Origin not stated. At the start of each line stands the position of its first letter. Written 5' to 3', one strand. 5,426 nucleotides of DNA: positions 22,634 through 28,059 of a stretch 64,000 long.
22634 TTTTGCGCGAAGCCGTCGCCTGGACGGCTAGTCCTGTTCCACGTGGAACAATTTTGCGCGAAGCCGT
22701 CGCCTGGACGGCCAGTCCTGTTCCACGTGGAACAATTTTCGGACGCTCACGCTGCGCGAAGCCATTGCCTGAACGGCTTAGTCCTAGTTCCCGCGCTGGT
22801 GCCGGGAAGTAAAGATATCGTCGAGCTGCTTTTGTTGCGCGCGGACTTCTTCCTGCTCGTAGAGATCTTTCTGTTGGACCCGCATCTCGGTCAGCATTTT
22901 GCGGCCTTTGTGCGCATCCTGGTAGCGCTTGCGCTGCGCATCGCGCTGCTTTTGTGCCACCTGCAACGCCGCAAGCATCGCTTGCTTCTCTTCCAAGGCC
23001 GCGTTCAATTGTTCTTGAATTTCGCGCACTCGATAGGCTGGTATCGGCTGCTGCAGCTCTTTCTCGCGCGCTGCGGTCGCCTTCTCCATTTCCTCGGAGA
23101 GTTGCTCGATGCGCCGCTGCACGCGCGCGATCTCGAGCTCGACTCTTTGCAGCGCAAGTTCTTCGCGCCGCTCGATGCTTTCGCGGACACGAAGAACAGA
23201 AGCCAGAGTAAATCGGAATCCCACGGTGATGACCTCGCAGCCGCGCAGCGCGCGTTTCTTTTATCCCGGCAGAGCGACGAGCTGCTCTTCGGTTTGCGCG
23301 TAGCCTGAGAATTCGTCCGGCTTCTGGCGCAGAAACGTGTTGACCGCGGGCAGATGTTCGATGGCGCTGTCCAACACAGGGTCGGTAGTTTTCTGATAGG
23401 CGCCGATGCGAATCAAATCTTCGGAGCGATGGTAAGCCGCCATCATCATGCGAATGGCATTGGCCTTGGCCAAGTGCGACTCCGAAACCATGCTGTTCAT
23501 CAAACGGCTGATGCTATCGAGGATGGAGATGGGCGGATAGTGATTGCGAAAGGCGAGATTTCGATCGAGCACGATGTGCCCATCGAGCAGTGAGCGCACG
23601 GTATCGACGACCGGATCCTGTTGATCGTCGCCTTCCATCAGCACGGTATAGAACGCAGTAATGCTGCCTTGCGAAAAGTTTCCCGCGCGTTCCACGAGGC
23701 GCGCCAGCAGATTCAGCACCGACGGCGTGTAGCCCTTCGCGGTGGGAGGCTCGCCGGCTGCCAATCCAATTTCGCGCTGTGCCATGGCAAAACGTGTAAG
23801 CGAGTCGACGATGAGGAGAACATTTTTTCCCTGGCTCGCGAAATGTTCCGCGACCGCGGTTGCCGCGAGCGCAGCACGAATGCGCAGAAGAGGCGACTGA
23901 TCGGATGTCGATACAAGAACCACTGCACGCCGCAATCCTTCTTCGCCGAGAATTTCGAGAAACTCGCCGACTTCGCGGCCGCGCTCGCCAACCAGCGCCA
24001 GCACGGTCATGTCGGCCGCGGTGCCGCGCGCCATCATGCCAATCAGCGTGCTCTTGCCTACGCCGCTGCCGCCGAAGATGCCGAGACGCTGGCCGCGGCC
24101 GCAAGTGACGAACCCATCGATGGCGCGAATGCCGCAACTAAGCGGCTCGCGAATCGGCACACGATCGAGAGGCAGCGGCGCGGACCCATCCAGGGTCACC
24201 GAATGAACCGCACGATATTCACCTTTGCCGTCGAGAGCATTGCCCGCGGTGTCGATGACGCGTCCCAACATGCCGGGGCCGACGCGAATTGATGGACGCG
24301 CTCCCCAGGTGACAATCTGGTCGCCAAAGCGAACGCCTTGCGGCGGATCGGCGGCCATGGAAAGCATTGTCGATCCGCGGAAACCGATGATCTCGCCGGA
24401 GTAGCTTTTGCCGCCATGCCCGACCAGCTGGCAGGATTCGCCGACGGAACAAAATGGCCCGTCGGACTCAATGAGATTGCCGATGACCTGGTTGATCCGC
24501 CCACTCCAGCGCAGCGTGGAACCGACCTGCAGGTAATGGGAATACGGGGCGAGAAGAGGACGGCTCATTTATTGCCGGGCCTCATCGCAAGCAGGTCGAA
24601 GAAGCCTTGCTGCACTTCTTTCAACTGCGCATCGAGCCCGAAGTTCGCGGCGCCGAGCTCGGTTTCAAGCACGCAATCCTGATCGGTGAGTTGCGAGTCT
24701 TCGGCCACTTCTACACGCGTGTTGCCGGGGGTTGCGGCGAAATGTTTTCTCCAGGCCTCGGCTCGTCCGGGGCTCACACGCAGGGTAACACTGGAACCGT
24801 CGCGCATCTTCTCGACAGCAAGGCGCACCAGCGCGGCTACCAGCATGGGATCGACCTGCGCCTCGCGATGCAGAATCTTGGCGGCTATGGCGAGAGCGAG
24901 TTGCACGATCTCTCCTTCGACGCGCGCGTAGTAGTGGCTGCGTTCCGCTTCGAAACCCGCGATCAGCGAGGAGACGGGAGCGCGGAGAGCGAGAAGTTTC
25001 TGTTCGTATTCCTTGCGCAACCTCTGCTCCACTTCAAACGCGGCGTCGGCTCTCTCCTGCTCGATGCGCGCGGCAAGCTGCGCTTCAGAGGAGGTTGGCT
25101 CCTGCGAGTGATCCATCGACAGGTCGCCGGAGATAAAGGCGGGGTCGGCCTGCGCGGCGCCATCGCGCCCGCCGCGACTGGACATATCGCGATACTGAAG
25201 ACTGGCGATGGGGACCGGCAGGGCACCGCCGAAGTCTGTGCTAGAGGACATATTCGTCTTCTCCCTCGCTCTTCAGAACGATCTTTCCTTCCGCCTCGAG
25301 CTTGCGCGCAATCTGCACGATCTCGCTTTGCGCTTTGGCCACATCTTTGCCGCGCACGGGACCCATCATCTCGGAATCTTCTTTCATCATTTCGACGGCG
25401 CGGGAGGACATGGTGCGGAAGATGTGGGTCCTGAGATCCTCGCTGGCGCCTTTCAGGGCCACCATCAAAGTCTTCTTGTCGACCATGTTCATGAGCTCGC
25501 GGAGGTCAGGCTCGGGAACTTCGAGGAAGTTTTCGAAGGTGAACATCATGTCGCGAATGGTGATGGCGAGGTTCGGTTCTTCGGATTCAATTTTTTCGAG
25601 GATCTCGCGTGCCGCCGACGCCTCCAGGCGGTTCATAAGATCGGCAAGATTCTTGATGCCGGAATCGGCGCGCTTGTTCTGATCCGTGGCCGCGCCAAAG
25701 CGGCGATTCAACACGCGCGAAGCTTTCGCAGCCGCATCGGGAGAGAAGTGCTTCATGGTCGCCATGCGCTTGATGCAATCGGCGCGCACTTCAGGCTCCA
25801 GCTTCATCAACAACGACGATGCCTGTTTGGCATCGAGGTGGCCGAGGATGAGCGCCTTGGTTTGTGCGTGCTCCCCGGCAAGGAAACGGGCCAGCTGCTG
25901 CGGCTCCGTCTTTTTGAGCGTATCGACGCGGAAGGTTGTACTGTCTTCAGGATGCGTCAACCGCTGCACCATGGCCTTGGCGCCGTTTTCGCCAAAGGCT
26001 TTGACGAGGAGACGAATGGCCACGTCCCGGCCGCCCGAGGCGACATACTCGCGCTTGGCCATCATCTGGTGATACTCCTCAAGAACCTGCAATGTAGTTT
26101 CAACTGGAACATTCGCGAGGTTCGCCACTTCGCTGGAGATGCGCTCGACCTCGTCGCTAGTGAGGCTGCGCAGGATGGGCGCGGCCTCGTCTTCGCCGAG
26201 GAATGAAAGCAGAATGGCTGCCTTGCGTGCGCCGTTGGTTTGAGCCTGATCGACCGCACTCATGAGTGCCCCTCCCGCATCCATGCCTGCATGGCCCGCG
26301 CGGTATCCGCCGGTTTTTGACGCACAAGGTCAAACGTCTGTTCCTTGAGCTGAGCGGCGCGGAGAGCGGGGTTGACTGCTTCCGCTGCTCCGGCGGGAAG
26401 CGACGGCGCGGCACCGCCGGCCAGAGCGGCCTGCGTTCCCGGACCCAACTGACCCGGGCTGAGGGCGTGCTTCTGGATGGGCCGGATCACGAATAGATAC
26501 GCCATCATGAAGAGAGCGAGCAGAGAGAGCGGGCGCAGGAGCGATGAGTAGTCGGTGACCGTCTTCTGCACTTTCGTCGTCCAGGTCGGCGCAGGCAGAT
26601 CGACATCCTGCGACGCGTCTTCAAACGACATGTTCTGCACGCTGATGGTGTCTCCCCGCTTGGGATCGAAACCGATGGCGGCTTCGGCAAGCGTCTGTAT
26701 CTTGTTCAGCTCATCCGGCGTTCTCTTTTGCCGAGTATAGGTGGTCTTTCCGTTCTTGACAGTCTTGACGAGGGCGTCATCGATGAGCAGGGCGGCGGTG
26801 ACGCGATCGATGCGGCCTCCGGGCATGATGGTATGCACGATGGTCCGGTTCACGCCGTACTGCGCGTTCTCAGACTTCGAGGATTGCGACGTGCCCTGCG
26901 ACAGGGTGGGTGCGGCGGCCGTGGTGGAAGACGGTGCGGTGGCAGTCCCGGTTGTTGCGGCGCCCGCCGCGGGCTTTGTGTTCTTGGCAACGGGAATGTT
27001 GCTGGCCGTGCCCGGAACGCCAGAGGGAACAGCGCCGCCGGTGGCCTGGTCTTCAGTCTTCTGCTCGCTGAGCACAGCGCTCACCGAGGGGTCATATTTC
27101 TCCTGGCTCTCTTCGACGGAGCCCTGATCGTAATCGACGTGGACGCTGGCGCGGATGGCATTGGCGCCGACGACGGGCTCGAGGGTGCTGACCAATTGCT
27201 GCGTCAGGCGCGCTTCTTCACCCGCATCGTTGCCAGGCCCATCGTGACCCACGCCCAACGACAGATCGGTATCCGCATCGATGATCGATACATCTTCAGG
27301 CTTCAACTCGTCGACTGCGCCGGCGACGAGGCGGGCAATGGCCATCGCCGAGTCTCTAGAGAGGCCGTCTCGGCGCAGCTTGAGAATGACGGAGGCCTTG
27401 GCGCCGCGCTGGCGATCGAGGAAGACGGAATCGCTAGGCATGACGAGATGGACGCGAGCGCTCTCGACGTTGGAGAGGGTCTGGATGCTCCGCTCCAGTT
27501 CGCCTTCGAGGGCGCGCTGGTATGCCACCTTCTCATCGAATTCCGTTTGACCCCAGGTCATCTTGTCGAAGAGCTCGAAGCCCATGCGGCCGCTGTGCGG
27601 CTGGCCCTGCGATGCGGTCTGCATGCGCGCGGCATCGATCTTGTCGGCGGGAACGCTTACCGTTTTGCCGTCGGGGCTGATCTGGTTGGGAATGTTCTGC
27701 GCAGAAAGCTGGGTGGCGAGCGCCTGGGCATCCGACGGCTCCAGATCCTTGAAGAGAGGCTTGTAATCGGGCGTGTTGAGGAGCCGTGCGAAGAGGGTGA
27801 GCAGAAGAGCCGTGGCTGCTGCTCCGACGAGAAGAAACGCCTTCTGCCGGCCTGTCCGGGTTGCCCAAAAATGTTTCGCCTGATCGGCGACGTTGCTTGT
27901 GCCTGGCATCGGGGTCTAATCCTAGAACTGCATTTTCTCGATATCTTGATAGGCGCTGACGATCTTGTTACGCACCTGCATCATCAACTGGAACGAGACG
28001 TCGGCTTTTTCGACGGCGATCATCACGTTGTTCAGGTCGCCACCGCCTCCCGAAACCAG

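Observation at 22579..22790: Tandem array of four parS-type palindromes inside the flagellar cluster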

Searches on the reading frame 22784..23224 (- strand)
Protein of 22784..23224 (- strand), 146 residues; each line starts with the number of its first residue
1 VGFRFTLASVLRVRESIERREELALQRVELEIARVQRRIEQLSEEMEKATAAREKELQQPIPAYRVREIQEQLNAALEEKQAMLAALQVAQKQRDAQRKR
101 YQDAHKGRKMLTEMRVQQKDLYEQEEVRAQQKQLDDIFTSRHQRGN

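Call 10: search_protein_families(library=pfam, proteins=[window:22784-23224:-], max_evalue=0.01)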
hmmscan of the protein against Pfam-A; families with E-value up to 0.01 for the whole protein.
window:22784-23224:- (146 aa): 1 family
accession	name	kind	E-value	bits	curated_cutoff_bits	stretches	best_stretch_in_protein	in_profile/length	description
PF02050.21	FliJ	-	9.9e-07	29.5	28.4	1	21-141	3-122/123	Flagellar FliJ protein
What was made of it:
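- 22784..23224 (-): fliJ, the last gene of the fliF-J string. Its final codons GGG AAC TAG resemble a parS half-site followed by the start of the spacer. Call 10 (PF02050).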

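Call 11: find_encoding_contigs(protein=window:22784-23224:-, flank=10000, max_places=10)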
Protein window:22784-23224:- (146 aa): 5 contigs read that carry it; 4 places shown.
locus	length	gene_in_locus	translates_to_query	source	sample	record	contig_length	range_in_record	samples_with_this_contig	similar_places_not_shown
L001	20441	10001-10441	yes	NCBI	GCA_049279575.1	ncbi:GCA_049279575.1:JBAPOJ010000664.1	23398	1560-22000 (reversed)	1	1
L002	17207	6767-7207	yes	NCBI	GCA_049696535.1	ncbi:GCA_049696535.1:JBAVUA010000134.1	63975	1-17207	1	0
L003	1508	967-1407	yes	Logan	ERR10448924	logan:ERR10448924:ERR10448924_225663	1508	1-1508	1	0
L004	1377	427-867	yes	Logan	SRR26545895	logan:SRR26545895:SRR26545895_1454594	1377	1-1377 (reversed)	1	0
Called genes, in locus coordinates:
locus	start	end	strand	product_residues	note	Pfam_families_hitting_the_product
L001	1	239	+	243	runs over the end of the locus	-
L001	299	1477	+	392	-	PF00158:Sigma54_activat, PF14532:Sigma54_activ_2, PF01078:Mg_chelatase (faint), PF07724:AAA_2 (weak), PF07728:AAA_5 (weak), PF25601:AAA_lid_14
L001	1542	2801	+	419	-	PF13188:PAS_8 (faint), PF00512:HisKA (weak), PF02518:HATPase_c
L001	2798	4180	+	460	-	PF00072:Response_reg, PF00158:Sigma54_activat, PF14532:Sigma54_activ_2, PF07728:AAA_5 (weak), PF25601:AAA_lid_14, PF02954:HTH_8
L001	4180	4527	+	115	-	PF00460:Flg_bb_rod (weak)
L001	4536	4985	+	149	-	PF00460:Flg_bb_rod, PF06429:Flg_bbr_C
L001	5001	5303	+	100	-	PF02049:FliE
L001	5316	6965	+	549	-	PF01514:YscJ_FliF, PF08345:YscJ_FliF_C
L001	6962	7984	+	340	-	PF03448:MgtE_N (faint), PF14842:FliG_N, PF14841:FliG_M, PF01706:FliG_C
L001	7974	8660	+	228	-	PF06635:T3SS_SCTL, PF02108:FliH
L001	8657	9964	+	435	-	PF00006:ATP-synt_ab, PF18269:T3SS_ATPase_C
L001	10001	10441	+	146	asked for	-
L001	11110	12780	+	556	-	-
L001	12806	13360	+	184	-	-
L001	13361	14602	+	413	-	PF00460:Flg_bb_rod, PF22692:LlgE_F_G_D1, PF07559:FlgE_D2, PF06429:Flg_bbr_C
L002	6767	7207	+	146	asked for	-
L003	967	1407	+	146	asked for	-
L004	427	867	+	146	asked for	-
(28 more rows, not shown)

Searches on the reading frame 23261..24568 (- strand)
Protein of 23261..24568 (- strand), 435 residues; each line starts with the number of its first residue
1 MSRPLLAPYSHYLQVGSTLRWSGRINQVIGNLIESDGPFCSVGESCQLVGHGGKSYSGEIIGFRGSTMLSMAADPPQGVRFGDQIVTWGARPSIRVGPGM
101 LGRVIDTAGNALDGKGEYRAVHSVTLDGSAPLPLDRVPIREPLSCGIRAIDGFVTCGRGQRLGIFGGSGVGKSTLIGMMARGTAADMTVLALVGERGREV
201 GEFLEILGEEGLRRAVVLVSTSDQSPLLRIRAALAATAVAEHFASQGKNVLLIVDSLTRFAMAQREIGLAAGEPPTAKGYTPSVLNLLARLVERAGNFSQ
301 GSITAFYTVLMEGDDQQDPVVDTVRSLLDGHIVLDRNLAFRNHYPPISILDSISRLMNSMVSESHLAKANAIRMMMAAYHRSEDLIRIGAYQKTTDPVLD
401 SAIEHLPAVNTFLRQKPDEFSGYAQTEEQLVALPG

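Call 10: search_protein_families(library=pfam, proteins=[window:23261-24568:-], max_evalue=0.01)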
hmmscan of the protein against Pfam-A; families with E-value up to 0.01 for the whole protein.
window:23261-24568:- (435 aa): 5 families
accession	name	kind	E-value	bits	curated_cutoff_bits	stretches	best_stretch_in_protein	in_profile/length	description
PF00006.31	ATP-synt_ab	-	1e-83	280.6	29.5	1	146-354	1-213/213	ATP synthase alpha/beta family, nucleotide-binding domain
PF18269.6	T3SS_ATPase_C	-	1.3e-23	83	22.7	1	361-430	1-70/72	T3SS EscN ATPase C-terminal domain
PF00005.33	ABC_tran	-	7.6e-05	23.8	25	1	155-185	7-37/137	ABC transporter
PF13191.12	AAA_16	-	0.0035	18.3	32.6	1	158-265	23-149/167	AAA ATPase domain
PF03308.22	MeaB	-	0.0072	15.8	23.1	0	155-180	29-54/273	Methylmalonyl Co-A mutase-associated GTPase MeaB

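Call 18: find_related_loci(query=window:23261-24568:-, collection=genome_contigs, flank=10000)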
Query window:23261-24568:- (435 aa) in genome_contigs; peptide patterns used: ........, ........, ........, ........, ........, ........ (x = any residue, [..] = any of these).
600 stretches matched a pattern (row limit reached: there are more); 598 encode a relative of the query (tblastn E <= 1e-3); the best 80 are kept; 80 distinct loci.
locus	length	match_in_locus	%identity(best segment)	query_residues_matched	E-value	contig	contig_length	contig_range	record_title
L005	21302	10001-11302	81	1-434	0e+0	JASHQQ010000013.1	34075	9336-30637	MAG: Acidobacteriaceae bacterium isolate JOPF079 JOPF_AWAY_contig_31775, whole genome shotgun sequence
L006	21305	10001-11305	83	1-435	0e+0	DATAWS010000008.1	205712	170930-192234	MAG TPA_asm: Acidobacteriaceae bacterium isolate SMAG_U5631 k141_850983, whole genome shotgun sequence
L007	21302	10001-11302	76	1-434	0e+0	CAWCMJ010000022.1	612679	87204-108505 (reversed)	MAG: uncultured Acidobacteriaceae bacterium isolate MFD05502.bin.1.234 genome assembly, contig: contig_56364, whole geno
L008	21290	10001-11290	74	5-434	0e+0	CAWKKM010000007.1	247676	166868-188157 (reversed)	MAG: uncultured Acidobacteriaceae bacterium isolate MFD06714.bin.3.179 genome assembly, contig: contig_20486, whole geno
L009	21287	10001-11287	75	6-434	0e+0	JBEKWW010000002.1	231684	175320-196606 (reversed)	MAG: Candidatus Sulfotelmatobacter sp. isolate SPRUCE 637 SPRUCE_637_2, whole genome shotgun sequence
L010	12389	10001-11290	72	6-435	0e+0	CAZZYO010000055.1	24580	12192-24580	MAG: Candidatus Babeliales bacterium isolate Green_X.bin.1 genome assembly, contig: NODE_74_length_24580_cov_6.079348, w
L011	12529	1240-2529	74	6-435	0e+0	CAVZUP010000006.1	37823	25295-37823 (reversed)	MAG: uncultured Acidobacteriaceae bacterium isolate MFD05379.bin.1.4 genome assembly, contig: contig_10915, whole genome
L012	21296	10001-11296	71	2-434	0e+0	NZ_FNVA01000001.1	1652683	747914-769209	Bryocella elongata strain DSM 22489, whole genome shotgun sequence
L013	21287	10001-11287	70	6-434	0e+0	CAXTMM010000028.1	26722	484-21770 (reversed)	MAG TPA_asm: uncultured Acidobacteriaceae bacterium isolate public_SRR14722150_metawrap_bin.2 genome assembly, contig: p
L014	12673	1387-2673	72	6-434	0e+0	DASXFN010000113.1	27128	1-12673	MAG TPA_asm: Terriglobales bacterium isolate SMAG_U5139 k141_2903186, whole genome shotgun sequence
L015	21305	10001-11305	70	1-434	0e+0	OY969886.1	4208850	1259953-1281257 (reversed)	MAG: uncultured Acidobacteriota bacterium isolate MFD10007.bin.c.1 genome assembly, chromosome: 1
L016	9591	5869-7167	72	1-434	0e+0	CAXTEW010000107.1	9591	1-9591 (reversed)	MAG TPA_asm: uncultured Acidobacteriaceae bacterium isolate private_T1867_metawrap_bin.1 genome assembly, contig: privat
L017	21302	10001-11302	70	1-434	0e+0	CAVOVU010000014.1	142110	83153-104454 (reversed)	MAG: Terriglobia bacterium isolate MFD00031.bin.1.169 genome assembly, contig: contig_48639, whole genome shotgun sequen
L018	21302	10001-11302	69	1-434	0e+0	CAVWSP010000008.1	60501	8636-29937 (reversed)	MAG: Terriglobia bacterium isolate MFD05442.bin.2.67 genome assembly, contig: contig_25617, whole genome shotgun sequenc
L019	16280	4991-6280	68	6-434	0e+0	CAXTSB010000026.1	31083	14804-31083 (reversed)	MAG TPA_asm: uncultured Acidobacteriaceae bacterium isolate public_SRR14722067_metawrap_bin.1 genome assembly, contig: p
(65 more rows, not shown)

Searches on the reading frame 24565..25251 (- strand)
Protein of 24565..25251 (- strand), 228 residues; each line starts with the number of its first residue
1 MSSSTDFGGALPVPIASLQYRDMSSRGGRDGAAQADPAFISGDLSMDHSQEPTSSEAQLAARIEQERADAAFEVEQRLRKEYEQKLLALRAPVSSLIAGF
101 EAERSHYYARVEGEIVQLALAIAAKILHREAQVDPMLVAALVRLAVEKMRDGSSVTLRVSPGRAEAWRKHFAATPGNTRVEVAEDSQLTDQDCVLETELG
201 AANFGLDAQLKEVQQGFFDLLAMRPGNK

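Call 10: search_protein_families(library=pfam, proteins=[window:24565-25251:-], max_evalue=0.01)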
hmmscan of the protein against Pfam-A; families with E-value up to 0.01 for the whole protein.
window:24565-25251:- (228 aa): 2 families
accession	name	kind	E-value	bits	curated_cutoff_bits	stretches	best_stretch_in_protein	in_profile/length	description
PF02108.21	FliH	-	2.8e-19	69.8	24.1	1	91-213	5-128/128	Flagellar assembly protein FliH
PF06635.17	T3SS_SCTL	-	1.2e-09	38.4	23.3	1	92-217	72-198/206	Type 3 secretion system stator protein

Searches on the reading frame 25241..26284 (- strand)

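Call 10: search_protein_families(library=pfam, proteins=[window:25241-26284:-], max_evalue=0.01)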
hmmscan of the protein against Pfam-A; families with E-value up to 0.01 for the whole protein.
window:25241-26284:- (347 aa): 4 families
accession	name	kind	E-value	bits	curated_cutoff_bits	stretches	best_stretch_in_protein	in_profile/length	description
PF01706.21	FliG_C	-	1.4e-37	128.7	23.3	1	230-337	1-108/108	FliG C-terminal domain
PF14842.11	FliG_N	-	7.5e-33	113.7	25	2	17-118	3-104/104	FliG N-terminal domain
PF14841.11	FliG_M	-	9e-28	96.8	25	2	128-201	1-74/76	FliG middle domain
PF03448.22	MgtE_N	-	4.1e-08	34.1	25.9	0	127-175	2-50/102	MgtE intracellular N domain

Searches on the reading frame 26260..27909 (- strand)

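Call 10: search_protein_families(library=pfam, proteins=[window:26260-27909:-], max_evalue=0.01)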
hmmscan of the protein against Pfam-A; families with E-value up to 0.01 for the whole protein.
window:26260-27909:- (549 aa): 2 families
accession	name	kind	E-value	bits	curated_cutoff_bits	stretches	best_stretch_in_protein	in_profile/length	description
PF01514.23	YscJ_FliF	-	8.7e-60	202.1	24.4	1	45-215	2-175/179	Secretory protein of YscJ/FliF family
PF08345.17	YscJ_FliF_C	-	8.2e-37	127.3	23.8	1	243-429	1-147/147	Flagellar M-ring protein C-terminal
